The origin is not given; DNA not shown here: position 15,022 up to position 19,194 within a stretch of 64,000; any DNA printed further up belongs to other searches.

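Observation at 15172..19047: Intact 1291-aa orphan protein is the main island cargo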

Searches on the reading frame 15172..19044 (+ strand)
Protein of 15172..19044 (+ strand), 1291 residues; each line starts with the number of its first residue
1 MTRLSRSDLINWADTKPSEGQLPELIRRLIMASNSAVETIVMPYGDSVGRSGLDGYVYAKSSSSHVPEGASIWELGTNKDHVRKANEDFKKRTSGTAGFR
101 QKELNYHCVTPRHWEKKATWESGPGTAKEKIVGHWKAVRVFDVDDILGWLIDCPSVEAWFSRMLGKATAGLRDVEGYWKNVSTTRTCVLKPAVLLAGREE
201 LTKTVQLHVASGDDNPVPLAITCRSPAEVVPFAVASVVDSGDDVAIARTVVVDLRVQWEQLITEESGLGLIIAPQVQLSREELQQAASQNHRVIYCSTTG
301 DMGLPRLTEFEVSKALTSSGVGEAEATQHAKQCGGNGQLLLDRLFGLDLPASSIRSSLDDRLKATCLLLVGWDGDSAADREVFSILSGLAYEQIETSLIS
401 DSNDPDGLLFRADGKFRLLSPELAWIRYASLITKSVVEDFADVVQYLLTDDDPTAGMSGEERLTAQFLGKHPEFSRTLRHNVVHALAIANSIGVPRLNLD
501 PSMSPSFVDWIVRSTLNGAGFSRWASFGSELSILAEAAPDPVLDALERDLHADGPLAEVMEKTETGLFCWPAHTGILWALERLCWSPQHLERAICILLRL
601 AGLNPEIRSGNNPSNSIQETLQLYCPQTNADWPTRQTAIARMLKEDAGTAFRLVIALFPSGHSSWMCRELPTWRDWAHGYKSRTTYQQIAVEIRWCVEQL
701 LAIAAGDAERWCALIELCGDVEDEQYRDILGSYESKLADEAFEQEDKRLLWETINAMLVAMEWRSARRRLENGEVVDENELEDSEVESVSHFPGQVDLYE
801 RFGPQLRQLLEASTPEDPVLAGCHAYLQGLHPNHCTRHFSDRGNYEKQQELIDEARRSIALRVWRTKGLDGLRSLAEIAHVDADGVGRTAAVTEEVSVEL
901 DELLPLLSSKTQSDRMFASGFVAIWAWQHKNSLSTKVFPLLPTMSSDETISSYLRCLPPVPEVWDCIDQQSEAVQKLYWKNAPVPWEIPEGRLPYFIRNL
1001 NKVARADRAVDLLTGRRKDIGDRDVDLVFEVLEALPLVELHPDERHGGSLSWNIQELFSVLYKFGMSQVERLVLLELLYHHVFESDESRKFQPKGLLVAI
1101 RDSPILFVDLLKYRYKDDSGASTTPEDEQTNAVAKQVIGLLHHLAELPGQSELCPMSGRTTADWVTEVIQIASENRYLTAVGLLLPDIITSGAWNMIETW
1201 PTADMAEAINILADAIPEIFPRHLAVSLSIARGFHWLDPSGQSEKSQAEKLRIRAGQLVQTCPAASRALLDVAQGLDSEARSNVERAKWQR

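Call 5: search_protein_families(library=pfam, proteins=[window:15172-19044:+], max_evalue=1)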
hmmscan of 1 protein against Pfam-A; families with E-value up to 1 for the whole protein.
window:15172-19044:+ (1291 aa): 2 families
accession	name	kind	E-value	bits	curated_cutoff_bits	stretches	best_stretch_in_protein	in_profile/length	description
PF12827.12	Peroxin-22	-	0.12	12.7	26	1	251-299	21-70/110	Peroxisomal biogenesis protein family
PF24560.1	zf-C2H2_OTU1_C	-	0.15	12.2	27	1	321-334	15-28/35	Ubiquitin thioesterase OTU1, C-terminal C2H2-type zinc finger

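Call 6: search_protein_families(library=padloc, proteins=[window:15172-19044:+], max_evalue=1)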
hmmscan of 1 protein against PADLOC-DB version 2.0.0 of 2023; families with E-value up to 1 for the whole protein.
window:15172-19044:+ (1291 aa): 1 family
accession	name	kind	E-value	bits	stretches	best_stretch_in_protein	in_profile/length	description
PDLC03991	PD-Lambda-4_A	-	2.1e-06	23.7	2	533-649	560-669/1283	-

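Call 7: search_protein_families(library=ncbifam, proteins=[window:15172-19044:+], max_evalue=1)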
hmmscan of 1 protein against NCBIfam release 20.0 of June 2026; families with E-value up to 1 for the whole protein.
window:15172-19044:+ (1291 aa): 0 families

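Call 12: find_homologous_proteins(query=window:15172-19044:+, max_evalue=0.001)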
Query window:15172-19044:+ (1291 aa): 42 proteins with E <= 0.001 among 8000 candidates.
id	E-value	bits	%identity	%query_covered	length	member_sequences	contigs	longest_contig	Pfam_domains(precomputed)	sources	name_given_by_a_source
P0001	0.0e+0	2970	100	100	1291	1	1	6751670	-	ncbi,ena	-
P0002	0.0e+0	2305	78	100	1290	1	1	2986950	-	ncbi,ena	-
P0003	0.0e+0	2263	76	100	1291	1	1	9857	-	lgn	-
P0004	0.0e+0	2259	76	100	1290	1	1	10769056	-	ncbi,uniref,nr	ncbi:hypothetical protein [Planctomycetes bacterium TBK1r]|uniref:Uncharacterized protein n=1 Tax=St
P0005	0.0e+0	2217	77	97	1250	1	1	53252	-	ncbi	-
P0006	0.0e+0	2109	71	100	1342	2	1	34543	-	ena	-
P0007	0.0e+0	2095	71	100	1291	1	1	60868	-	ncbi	-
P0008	0.0e+0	2074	70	100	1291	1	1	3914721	-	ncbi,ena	-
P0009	0.0e+0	2047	68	100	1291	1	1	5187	-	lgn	-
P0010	0.0e+0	1953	75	87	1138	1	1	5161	-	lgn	-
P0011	0.0e+0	1853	63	100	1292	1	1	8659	-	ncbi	-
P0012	0.0e+0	1832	62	100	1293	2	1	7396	-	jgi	-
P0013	0.0e+0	1730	59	100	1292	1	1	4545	-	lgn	-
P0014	0.0e+0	1688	57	100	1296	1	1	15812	-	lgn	-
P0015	0.0e+0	1651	57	100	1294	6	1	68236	-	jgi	jgi:hypothetical protein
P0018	0.0e+0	1583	55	100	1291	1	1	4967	-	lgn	-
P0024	2.1e-238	812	36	100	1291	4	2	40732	-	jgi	jgi:hypothetical protein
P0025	1.2e-90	323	26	99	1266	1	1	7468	-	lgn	-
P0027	2.4e-84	302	26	91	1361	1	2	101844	PF01381.29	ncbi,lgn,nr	ncbi:MAG: helix-turn-helix transcriptional regulator [Gemmatimonadetes bacterium]|nr:helix-turn-heli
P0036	2.7e-61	226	24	99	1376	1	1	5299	-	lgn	-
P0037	1.5e-58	216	28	57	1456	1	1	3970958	-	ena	-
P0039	1.6e-55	206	29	49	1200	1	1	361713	-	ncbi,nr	ncbi:MAG: hypothetical protein JST35_08295 [Armatimonadetes bacterium]|nr:hypothetical protein [Arma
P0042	2.0e-10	57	21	83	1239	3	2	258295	-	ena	-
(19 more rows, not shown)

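Call 15: search_solved_structures(query=A1, max_evalue=10, show_alignments=2)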
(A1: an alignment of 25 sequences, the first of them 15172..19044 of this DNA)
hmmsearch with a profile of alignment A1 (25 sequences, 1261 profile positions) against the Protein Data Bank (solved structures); distinct sequences matched with E-value up to 10: 8.
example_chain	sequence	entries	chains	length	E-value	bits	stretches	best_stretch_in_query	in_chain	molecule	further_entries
9y6s_6Y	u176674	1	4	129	0.17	13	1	965-1027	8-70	Dynein light chain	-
8gac_A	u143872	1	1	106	0.3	12.1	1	951-1022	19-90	CTLA-4 binder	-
7n2x_A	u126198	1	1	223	0.31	12.1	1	366-423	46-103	FMN-dependent NADH:quinone oxidoreductase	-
9jix_A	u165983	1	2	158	0.48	11.5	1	191-294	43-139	De Novo Designed ATPase, PL2x4_2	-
1zbm_A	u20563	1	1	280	0.7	10.9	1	160-239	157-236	hypothetical protein AF1704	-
1v4b_A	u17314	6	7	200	0.7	10.9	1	367-422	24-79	NADH-azoreductase, FMN-dependent | Azo Reductase | FMN-dependent NADH-azoreductase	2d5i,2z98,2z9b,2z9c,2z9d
1tik_A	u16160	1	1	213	0.73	10.9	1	366-422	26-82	Acyl carrier protein phosphodiesterase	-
9f36_A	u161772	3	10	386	1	10.4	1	948-1010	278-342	Arbitrium receptor from ATCC13952 phage | AimR 13952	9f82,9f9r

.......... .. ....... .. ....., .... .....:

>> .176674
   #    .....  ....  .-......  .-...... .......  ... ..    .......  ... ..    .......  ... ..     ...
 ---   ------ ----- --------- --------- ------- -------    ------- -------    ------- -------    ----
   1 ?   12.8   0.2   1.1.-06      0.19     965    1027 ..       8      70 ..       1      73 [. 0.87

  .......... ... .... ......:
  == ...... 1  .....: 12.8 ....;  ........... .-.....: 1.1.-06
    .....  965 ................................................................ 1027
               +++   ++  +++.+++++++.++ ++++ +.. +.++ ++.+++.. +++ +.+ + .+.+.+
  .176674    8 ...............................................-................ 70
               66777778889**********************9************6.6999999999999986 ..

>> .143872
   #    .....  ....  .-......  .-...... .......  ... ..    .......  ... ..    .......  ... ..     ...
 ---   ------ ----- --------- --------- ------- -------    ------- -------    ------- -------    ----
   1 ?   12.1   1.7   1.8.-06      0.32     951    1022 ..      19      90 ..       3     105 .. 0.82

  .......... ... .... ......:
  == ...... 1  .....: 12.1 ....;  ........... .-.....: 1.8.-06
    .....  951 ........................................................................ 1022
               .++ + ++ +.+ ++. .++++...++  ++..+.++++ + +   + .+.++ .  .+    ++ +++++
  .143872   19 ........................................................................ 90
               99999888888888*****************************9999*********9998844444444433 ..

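Call 20: find_homologous_proteins(query=A1, max_evalue=0.001)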
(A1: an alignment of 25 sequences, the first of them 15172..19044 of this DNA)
Query A1 (25 sequences) (1291 aa, profile of the alignment): 41 proteins with E <= 0.001 among 8000 candidates.
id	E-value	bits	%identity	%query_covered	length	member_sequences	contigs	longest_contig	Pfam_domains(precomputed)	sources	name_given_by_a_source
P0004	0.0e+0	1698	76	100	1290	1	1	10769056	-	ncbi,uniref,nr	ncbi:hypothetical protein [Planctomycetes bacterium TBK1r]|uniref:Uncharacterized protein n=1 Tax=St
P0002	0.0e+0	1681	78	100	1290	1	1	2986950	-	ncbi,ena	-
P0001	0.0e+0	1656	100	100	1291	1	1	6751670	-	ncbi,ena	-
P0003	0.0e+0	1626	76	100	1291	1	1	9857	-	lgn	-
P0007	0.0e+0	1621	71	100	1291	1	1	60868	-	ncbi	-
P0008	0.0e+0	1619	70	100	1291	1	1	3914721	-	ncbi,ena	-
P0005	0.0e+0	1600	77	97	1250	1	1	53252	-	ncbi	-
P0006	0.0e+0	1589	71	100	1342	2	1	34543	-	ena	-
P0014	0.0e+0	1586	57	100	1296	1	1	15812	-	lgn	-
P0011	0.0e+0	1585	63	100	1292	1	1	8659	-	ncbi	-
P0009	0.0e+0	1568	68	100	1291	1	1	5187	-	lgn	-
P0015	0.0e+0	1558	57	100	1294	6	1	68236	-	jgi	jgi:hypothetical protein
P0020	0.0e+0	1554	54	100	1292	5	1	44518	-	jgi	jgi:hypothetical protein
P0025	0.0e+0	1545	26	99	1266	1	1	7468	-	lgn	-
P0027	0.0e+0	1535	26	91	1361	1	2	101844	PF01381.29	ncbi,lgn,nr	ncbi:MAG: helix-turn-helix transcriptional regulator [Gemmatimonadetes bacterium]|nr:helix-turn-heli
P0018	0.0e+0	1468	55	100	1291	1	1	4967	-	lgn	-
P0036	0.0e+0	1367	24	99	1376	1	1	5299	-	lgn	-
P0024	0.0e+0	1349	36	100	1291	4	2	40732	-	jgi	jgi:hypothetical protein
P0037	0.0e+0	1342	28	57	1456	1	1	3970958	-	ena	-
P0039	0.0e+0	1212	29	49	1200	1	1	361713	-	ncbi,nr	ncbi:MAG: hypothetical protein JST35_08295 [Armatimonadetes bacterium]|nr:hypothetical protein [Arma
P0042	0.0e+0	1058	21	83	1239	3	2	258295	-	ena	-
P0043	7.3e-4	36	29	3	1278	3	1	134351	-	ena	-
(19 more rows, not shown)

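Call 22: search_dna_similar(query=window:15172-19044:+, collection=plasmids, mode=protein, max_evalue=0.001)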
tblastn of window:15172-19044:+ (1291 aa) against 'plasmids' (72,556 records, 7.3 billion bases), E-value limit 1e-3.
Records with a match: 24; places in all: 24; records where one place covers at least 80% of the query: 9.
Best place of each record, by identity: <60% 24.
By first word of the organism name: Rhizobium 6; Shewanella 3; Cupriavidus 2; Ralstonia 2; Adhaeribacter 1; Aminobacter 1; Thalassospira 1; Halioglobus 1; Bradyrhizobium 1; Buttiauxella 1; and 5 more.
By predicted mobility (MOB-suite, as given by PLSDB): conjugative 11; non-mobilizable 8; mobilizable 5.
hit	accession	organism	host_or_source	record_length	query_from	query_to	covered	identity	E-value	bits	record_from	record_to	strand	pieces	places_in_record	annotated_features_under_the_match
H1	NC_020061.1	Rhizobium tropici CIAT 899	Phaseolus vulgaris root nodule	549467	7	1289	99%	26.8%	2e-78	294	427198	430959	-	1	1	helix-turn-helix transcriptional regulator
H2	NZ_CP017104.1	Rhizobium gallicum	Phaseolus vulgaris,Whole ...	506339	4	1288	100%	26.4%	2e-82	306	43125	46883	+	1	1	helix-turn-helix transcriptional regulator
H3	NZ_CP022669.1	Rhizobium leguminosarum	single cell,root nodules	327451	4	1215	94%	27.3%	3e-92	337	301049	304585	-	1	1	helix-turn-helix transcriptional regulator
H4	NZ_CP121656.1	Rhizobium sp. CB3171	Calliandra calothyrsus,cell culture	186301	4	1212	94%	27.1%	6e-85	314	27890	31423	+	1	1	helix-turn-helix transcriptional regulator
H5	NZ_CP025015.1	Rhizobium leguminosarum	Lotus corniculatus,Bacteria culture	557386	7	1289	99%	25.1%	2e-76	288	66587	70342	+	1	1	helix-turn-helix transcriptional regulator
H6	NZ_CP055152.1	Adhaeribacter radiodurans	Cell culture,rhizospheric soil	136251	1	1288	100%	23.9%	2e-66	256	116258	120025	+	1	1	hypothetical protein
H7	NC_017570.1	Shewanella baltica BA175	-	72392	8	1211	93%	24.8%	2e-69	265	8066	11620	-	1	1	hypothetical protein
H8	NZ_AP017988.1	Aminobacter sp. SS-2016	Lotus japoicus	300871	4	1289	89%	26.0%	3e-46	302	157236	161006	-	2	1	helix-turn-helix transcriptional regulator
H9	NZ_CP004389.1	Thalassospira xiamenensis M-5 = DSM 17429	surface seawater from the sea close to ...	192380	9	1288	99%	23.1%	2e-54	217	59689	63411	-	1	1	helix-turn-helix transcriptional regulator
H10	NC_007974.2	Cupriavidus metallidurans CH34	-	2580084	7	1211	75%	27.3%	5e-61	298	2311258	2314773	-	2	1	none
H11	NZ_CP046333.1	Cupriavidus metallidurans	sedimentation pond in a zinc factory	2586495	7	1211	75%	27.3%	5e-61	298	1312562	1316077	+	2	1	none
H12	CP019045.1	Halioglobus pacificus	Pure cultured ...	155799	3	1280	78%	24.8%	6e-44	238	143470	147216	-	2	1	record has no annotation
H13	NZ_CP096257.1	Bradyrhizobium barranii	Glycine max cv. AC Glengarry,Cell ...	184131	8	849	65%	28.2%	4e-61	239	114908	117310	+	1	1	hypothetical protein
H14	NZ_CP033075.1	Buttiauxella sp. 3AFRM03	Cerambycidae sp.,pure isolate,larvae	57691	364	1287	72%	22.6%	7e-42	176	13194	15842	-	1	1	hypothetical protein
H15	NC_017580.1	Shewanella baltica OS117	-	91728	364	1287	72%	21.8%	7e-31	140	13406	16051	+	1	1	hypothetical protein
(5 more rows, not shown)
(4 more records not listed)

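Call 23: get_annotated_region(hit=H3, flank=7000)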
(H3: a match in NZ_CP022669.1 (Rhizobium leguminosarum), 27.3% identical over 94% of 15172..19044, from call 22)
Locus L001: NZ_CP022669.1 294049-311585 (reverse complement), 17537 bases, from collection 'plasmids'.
description: Rhizobium leguminosarum bv. viciae strain BIHB 1217 plasmid pPR4, complete sequence
organism: Rhizobium leguminosarum (NCBI taxid 387)
taxonomy: Bacteria; Pseudomonadota; Alphaproteobacteria; Hyphomicrobiales; Rhizobiaceae; Rhizobium; Rhizobium leguminosarum
host: -; source: single cell,root nodules; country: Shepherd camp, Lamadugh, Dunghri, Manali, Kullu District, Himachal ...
typing (MOB-suite, as given by PLSDB): conjugative; replicon rep_cluster_471; relaxase MOBQ; mating-pair formation MPF_T
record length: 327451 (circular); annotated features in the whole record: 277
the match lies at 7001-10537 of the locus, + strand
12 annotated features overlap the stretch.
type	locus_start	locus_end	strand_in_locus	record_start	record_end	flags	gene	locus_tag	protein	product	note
CDS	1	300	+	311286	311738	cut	-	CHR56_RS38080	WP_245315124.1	GNAT family N-acetyltransferase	-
CDS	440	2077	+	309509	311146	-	-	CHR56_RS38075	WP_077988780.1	Mu transposase C-terminal domain-containing protein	-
CDS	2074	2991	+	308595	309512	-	-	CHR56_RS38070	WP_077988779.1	TniB family NTP-binding protein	-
CDS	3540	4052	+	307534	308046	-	-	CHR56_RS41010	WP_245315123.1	hypothetical protein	-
CDS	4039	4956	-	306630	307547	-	-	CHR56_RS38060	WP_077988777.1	recombinase family protein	GO:0006310 - DNA recombination [Evidence IEA]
CDS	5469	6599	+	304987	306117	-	-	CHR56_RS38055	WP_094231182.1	RHE_PE00001 family protein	-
CDS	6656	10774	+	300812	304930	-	-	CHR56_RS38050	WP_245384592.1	helix-turn-helix transcriptional regulator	-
CDS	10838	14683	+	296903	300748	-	-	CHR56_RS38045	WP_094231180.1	hypothetical protein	-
CDS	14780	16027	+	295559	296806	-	-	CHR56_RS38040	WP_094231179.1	hypothetical protein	-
CDS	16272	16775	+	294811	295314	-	-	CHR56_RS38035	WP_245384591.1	hypothetical protein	-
CDS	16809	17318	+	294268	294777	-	-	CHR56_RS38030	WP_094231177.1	hypothetical protein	-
CDS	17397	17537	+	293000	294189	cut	-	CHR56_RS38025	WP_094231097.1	IS3 family transposase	-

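Call 24: get_annotated_region(hit=H7, flank=7000)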
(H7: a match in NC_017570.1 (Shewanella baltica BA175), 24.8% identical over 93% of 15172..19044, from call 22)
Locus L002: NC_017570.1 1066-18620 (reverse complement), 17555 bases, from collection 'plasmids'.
description: Shewanella baltica BA175 plasmid pSBAL17501, complete sequence
organism: Shewanella baltica BA175 (NCBI taxid 693974)
taxonomy: Bacteria; Pseudomonadota; Gammaproteobacteria; Alteromonadales; Shewanellaceae; Shewanella; Shewanella baltica; Shewanella baltica BA175
host: -; source: -; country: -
typing (MOB-suite, as given by PLSDB): conjugative; replicon rep_cluster_559; relaxase MOBF; mating-pair formation MPF_F
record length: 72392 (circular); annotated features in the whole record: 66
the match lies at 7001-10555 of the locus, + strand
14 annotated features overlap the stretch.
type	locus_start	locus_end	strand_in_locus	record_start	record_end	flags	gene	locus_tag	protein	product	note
CDS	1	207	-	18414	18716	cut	traL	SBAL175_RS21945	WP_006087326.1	type IV conjugative transfer system protein TraL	-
CDS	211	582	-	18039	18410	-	-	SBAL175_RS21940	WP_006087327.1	hypothetical protein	-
CDS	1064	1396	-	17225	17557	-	-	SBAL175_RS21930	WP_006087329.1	helix-turn-helix domain-containing protein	-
CDS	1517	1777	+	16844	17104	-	-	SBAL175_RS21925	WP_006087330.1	hypothetical protein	-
CDS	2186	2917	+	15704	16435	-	-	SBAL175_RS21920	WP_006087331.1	hypothetical protein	-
CDS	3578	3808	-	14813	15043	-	-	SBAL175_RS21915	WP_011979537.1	hypothetical protein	-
CDS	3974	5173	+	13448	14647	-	-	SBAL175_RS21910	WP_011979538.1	ParA family protein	-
CDS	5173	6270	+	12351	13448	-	-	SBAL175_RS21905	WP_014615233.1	ParB family protein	-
CDS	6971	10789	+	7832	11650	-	-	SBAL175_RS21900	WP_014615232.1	hypothetical protein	-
CDS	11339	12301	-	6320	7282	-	-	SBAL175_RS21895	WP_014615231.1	hypothetical protein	-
CDS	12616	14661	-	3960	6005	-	-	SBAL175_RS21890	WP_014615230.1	hypothetical protein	-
CDS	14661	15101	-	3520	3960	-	-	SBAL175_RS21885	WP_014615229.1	hypothetical protein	-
CDS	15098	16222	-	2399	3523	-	-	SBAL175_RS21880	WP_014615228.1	hypothetical protein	-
CDS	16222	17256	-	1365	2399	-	-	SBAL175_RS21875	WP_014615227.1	hypothetical protein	-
